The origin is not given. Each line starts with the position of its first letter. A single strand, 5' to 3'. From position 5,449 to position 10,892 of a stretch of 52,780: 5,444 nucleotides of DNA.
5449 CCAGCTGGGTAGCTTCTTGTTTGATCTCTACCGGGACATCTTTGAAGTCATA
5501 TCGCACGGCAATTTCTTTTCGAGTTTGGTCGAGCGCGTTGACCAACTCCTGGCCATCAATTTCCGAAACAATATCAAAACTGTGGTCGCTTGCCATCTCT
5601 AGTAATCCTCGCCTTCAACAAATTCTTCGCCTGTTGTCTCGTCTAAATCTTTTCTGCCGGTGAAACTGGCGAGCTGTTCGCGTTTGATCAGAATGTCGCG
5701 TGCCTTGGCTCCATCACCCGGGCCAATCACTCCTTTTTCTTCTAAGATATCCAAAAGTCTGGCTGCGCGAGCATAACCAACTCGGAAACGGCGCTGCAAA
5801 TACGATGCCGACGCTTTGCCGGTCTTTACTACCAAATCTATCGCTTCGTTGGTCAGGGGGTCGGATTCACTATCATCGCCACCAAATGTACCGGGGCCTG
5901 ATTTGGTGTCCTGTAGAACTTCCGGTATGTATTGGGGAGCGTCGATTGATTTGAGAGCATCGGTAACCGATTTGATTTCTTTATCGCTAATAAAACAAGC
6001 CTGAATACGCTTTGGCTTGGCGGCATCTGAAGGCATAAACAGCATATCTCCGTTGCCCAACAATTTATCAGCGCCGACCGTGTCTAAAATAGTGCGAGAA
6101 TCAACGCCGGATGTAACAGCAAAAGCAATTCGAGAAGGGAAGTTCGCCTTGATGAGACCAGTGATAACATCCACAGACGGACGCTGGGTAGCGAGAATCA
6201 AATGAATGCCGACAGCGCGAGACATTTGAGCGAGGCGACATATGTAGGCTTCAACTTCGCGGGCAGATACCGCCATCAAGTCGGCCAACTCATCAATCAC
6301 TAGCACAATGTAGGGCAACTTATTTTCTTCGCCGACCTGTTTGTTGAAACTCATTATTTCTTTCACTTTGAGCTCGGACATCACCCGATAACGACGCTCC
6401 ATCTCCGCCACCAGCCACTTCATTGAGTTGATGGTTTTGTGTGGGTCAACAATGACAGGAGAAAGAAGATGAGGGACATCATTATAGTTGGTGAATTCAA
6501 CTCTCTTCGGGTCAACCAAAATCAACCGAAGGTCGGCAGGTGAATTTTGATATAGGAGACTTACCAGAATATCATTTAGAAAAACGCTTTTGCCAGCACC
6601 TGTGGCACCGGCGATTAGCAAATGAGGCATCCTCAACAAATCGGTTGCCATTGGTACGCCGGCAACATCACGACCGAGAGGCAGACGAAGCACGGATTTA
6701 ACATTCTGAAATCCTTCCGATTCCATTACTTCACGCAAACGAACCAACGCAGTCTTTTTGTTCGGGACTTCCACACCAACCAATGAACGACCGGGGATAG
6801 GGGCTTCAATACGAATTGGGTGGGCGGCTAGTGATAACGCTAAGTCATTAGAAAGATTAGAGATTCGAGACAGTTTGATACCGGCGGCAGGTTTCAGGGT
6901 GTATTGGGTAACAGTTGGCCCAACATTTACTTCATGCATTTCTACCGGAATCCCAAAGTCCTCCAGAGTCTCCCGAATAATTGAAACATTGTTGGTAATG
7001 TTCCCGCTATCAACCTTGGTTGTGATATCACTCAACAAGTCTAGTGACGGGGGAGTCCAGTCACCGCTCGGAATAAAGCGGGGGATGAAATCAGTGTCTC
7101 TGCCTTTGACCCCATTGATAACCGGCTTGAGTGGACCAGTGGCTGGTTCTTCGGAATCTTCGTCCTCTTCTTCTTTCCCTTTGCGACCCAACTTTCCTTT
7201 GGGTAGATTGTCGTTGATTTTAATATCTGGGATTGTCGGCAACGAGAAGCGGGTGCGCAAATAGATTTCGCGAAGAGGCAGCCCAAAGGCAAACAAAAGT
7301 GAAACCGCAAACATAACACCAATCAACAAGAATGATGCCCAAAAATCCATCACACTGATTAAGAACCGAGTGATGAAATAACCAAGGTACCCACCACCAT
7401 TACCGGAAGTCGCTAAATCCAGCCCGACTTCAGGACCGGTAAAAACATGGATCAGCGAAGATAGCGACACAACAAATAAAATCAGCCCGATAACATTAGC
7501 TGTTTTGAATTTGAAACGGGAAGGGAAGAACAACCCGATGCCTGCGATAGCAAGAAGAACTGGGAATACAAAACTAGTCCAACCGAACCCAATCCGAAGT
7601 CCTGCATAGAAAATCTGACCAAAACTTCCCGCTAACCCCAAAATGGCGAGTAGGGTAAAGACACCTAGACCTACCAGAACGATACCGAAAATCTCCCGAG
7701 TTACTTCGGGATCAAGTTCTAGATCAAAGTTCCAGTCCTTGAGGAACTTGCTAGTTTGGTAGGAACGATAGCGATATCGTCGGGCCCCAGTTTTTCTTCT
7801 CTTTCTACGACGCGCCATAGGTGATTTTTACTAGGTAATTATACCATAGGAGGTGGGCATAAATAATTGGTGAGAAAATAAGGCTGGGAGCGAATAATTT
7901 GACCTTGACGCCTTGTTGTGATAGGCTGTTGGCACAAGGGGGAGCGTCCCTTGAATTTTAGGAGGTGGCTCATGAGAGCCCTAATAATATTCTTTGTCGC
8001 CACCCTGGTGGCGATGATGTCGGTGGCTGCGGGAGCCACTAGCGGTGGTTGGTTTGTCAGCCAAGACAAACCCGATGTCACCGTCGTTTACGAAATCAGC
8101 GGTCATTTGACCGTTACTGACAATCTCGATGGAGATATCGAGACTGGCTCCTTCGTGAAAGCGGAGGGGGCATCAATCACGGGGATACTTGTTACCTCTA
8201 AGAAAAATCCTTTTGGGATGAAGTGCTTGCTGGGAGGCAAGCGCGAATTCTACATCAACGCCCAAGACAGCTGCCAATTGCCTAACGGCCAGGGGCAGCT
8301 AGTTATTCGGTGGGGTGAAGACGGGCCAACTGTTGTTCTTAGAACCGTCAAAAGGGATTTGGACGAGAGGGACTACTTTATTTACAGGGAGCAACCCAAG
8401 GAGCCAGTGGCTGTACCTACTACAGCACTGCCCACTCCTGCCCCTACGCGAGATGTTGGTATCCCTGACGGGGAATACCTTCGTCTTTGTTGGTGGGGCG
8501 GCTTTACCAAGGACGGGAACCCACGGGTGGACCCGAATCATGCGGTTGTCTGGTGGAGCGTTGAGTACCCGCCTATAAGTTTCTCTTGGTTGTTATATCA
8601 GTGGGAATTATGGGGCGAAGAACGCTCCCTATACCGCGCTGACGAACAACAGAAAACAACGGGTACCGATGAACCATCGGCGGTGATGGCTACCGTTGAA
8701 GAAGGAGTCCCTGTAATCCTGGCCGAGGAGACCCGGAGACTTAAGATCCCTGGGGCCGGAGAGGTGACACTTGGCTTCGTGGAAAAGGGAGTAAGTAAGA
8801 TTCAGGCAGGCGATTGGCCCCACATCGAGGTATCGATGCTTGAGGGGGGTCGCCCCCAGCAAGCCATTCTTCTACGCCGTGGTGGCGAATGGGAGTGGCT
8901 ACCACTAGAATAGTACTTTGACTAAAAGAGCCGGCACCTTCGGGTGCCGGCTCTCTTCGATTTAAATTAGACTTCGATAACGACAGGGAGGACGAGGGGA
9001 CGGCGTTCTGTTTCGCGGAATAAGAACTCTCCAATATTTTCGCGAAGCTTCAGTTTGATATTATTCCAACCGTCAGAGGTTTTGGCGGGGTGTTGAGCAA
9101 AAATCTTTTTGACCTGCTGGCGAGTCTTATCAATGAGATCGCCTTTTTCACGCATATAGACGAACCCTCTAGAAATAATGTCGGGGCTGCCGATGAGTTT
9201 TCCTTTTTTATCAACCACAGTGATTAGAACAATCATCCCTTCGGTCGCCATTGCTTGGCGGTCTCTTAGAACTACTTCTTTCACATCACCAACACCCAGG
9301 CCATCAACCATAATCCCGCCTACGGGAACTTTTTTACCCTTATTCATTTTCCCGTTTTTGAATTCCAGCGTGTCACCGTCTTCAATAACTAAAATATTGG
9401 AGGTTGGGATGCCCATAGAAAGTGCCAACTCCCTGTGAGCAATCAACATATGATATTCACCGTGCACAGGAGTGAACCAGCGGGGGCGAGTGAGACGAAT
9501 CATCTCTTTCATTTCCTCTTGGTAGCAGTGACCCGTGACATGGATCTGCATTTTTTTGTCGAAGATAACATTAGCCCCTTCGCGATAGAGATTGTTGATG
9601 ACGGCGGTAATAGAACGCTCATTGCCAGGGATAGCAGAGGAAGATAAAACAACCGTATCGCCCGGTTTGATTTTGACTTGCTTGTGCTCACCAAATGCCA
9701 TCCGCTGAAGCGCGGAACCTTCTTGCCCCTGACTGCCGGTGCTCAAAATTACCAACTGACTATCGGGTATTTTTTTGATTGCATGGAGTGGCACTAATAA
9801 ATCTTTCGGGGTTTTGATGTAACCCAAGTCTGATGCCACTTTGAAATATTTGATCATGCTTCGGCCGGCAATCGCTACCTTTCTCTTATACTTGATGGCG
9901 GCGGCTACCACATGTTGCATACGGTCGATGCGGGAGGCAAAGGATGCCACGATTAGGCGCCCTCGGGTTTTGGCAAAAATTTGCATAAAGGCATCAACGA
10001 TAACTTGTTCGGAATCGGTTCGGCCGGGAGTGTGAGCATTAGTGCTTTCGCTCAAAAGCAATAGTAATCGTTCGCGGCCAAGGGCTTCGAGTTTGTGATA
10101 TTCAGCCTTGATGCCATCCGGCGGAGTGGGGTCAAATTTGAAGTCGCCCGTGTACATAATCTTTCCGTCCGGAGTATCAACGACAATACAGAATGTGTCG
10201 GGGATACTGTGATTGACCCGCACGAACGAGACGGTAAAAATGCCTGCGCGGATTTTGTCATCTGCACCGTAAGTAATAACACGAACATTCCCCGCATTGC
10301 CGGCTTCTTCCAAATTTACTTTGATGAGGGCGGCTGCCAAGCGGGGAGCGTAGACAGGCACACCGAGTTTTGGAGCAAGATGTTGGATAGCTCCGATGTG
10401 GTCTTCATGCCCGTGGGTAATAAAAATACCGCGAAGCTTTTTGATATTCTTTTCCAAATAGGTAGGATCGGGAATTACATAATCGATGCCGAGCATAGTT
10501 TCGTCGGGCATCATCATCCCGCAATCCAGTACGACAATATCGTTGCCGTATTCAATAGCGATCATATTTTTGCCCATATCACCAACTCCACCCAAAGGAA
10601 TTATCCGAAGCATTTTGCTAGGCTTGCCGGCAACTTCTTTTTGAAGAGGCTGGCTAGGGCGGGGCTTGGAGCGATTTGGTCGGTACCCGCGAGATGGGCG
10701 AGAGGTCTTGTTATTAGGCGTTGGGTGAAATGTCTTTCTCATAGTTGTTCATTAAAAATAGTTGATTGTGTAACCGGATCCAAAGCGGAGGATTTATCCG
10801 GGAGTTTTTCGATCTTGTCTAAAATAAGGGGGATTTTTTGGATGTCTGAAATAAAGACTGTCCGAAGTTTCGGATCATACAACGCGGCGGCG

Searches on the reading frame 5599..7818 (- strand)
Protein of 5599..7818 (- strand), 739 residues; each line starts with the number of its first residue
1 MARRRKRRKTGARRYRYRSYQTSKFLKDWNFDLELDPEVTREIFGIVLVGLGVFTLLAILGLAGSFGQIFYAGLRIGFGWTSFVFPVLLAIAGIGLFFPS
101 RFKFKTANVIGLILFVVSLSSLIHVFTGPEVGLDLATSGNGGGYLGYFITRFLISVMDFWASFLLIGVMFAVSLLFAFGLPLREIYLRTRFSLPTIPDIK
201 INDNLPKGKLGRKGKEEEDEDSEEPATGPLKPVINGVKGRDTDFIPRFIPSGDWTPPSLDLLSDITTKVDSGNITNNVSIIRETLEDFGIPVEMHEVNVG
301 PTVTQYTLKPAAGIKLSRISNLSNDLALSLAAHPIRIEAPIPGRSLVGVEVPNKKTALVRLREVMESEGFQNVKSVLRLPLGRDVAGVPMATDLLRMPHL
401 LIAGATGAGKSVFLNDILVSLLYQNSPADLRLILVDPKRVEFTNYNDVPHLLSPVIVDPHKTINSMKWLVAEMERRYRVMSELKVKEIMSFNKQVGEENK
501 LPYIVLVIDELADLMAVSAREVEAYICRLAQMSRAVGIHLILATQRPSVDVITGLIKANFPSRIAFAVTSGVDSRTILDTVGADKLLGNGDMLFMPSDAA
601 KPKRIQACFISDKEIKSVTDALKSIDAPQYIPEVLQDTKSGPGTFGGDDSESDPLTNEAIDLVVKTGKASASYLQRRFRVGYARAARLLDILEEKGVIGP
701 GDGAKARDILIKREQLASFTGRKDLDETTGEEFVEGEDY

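Call 20: search_protein_families(library=pfam, proteins=[window:5599-7818:-], max_evalue=0.001)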
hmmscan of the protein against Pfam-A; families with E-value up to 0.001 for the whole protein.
window:5599-7818:- (739 aa): 7 families
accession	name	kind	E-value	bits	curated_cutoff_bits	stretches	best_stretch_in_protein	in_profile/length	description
PF01580.24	FtsK_SpoIIIE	-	2.7e-59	200.8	24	1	360-549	1-221/221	FtsK/SpoIIIE family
PF17854.6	FtsK_alpha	-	5.6e-30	104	22.9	1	257-353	2-101/101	FtsK alpha domain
PF09397.16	FtsK_gamma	-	2.5e-25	88.4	30.6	1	651-711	2-62/63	Ftsk gamma domain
PF13491.11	FtsK_4TM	-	7.4e-10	39.2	23.1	1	62-187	46-168/171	4TM region of DNA translocase FtsK/SpoIIIE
PF10412.15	TrwB_AAD_bind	-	9.7e-05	21.9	20.5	0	385-436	4-50/387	Type IV secretion-system coupling protein DNA-binding domain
PF01935.23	DUF87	-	0.00011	22.9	23.2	1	387-520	11-109/220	Helicase HerA, central domain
PF12846.13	AAA_10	-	0.00033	20.3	27.5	0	397-440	21-60/362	AAA-like domain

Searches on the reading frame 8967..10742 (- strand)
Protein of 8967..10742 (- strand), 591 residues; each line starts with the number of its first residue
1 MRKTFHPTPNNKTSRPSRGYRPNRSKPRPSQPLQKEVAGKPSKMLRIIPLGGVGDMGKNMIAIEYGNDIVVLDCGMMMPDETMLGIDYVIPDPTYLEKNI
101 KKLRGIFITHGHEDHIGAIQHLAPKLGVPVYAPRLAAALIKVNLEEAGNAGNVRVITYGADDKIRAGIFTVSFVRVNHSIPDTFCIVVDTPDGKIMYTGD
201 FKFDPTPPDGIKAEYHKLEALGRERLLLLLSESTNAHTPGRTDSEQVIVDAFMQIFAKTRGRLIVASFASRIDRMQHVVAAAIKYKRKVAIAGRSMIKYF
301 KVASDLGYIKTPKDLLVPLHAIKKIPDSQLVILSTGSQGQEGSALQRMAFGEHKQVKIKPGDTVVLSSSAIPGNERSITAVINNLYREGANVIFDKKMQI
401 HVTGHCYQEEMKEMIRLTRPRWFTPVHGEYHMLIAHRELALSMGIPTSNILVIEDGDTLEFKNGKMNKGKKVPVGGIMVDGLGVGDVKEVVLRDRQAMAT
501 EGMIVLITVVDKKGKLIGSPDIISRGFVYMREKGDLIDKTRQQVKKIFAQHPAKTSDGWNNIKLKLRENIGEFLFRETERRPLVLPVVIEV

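Call 20: search_protein_families(library=pfam, proteins=[window:8967-10742:-], max_evalue=0.001)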
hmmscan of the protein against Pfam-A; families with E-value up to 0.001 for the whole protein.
window:8967-10742:- (591 aa): 5 families
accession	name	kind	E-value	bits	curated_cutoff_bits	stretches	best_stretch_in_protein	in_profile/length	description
PF22505.1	RNase_J_b_CASP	-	2e-48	163.8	27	1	261-385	2-126/126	Ribonuclease J, beta-CASP domain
PF17770.6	RNase_J_C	-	1.5e-28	100.2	23.8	1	491-591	1-102/102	Ribonuclease J C-terminal domain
PF00753.33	Lactamase_B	-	4.3e-16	59.9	22.7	1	55-214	3-169/196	Metallo-beta-lactamase superfamily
PF12706.13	Lactamase_B_2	-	2e-13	50.8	27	1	93-219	21-158/200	Beta-lactamase superfamily domain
PF07521.17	RMMBL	-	3.9e-11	43.2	21.6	1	399-446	10-59/63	Zn-dependent metallo-hydrolase RNA specificity domain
